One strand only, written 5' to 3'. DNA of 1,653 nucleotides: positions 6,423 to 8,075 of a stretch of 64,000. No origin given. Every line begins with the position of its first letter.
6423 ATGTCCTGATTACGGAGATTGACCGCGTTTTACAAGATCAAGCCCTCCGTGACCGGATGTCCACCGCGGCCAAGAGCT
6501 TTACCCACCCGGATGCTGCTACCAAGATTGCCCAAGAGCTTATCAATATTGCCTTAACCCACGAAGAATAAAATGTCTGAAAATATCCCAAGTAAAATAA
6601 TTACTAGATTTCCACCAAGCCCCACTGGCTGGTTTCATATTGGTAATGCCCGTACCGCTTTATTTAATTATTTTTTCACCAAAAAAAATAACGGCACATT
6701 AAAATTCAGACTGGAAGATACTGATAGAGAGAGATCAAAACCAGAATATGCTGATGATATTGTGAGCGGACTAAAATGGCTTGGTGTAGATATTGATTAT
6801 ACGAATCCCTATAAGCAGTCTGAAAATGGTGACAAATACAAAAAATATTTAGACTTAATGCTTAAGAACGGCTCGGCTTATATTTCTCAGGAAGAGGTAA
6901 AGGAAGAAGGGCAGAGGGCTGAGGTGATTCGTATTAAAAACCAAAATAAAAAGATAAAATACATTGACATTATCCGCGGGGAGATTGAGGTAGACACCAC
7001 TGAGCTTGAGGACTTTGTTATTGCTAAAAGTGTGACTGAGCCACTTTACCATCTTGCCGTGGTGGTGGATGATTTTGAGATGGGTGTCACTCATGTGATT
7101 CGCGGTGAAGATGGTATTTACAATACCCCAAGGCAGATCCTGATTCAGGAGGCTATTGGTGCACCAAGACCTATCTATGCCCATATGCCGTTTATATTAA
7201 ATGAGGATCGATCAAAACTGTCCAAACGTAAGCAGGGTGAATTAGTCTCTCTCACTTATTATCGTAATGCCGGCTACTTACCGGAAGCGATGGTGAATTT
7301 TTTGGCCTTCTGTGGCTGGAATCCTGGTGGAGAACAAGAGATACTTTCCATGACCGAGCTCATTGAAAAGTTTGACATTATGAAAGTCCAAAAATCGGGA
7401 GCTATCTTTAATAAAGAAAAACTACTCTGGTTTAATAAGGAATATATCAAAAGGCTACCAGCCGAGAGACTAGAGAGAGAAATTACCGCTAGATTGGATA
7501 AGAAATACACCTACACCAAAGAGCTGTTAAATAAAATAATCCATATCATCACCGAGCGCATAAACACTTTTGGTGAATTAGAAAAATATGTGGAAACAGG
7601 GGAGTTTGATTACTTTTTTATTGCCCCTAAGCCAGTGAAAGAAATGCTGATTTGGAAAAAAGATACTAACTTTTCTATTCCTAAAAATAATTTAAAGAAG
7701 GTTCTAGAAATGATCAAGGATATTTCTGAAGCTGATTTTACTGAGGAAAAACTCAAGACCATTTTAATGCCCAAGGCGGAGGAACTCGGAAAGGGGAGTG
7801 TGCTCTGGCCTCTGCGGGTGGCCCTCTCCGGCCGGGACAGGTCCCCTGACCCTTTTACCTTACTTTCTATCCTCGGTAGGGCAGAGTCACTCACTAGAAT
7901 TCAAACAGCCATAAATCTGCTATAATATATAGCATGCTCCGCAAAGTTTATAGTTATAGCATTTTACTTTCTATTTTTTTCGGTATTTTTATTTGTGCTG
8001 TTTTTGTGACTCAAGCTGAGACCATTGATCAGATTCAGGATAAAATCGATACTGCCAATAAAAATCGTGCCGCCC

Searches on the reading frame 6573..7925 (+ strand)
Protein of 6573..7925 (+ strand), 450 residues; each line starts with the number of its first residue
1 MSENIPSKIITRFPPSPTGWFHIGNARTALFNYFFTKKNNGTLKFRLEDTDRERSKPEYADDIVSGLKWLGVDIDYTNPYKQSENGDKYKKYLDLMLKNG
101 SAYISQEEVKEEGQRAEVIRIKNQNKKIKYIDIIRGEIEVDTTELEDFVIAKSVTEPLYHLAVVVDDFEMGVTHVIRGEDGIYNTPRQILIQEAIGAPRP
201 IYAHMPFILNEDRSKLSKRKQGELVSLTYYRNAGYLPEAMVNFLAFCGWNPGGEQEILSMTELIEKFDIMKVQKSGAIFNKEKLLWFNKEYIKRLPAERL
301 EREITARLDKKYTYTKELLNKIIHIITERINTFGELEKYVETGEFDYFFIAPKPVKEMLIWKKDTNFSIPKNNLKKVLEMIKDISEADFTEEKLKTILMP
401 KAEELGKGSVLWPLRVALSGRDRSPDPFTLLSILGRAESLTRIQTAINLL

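Call 44: find_encoding_contigs(protein=window:6573-7925:+, flank=10000, max_places=1)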
Protein window:6573-7925:+ (450 aa): 14 contigs read that carry it; 1 place shown.
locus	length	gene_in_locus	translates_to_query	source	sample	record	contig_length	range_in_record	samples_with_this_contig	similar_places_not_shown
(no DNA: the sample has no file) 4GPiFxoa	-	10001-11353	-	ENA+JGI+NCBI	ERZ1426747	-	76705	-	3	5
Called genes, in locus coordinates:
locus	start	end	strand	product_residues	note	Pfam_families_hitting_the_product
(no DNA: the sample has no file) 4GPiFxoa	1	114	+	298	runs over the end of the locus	PF00226:DnaJ, PF01556:DnaJ_C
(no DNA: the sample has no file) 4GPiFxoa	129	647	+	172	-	-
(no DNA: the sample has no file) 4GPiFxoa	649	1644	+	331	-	PF00579:tRNA-synt_1b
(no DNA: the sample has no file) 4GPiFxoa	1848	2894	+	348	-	PF13310:Virulence_RhuM, PF02661:Fic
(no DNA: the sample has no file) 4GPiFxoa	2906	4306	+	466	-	PF01336:tRNA_anti-codon, PF00152:tRNA-synt_2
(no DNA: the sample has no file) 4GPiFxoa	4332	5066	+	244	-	PF02616:SMC_ScpA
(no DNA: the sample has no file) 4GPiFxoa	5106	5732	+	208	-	PF04079:SMC_ScpB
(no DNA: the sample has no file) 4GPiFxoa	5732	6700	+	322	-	PF00768:Peptidase_S11, PF13354:Beta-lactamase2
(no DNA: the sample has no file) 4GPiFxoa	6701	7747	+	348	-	PF00953:Glycos_transf_4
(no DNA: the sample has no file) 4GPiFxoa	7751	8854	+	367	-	PF01098:FTSW_RODA_SPOVE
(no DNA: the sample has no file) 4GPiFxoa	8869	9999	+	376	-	PF03033:Glyco_transf_28, PF04101:Glyco_tran_28_C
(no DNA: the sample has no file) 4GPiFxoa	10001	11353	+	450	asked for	PF00749:tRNA-synt_1c, PF19269:Anticodon_2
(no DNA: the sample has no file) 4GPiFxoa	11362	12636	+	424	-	PF24161:CCDC39 (faint), PF01551:Peptidase_M23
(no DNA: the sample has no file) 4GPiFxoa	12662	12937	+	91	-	-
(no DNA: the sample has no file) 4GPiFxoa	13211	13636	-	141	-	-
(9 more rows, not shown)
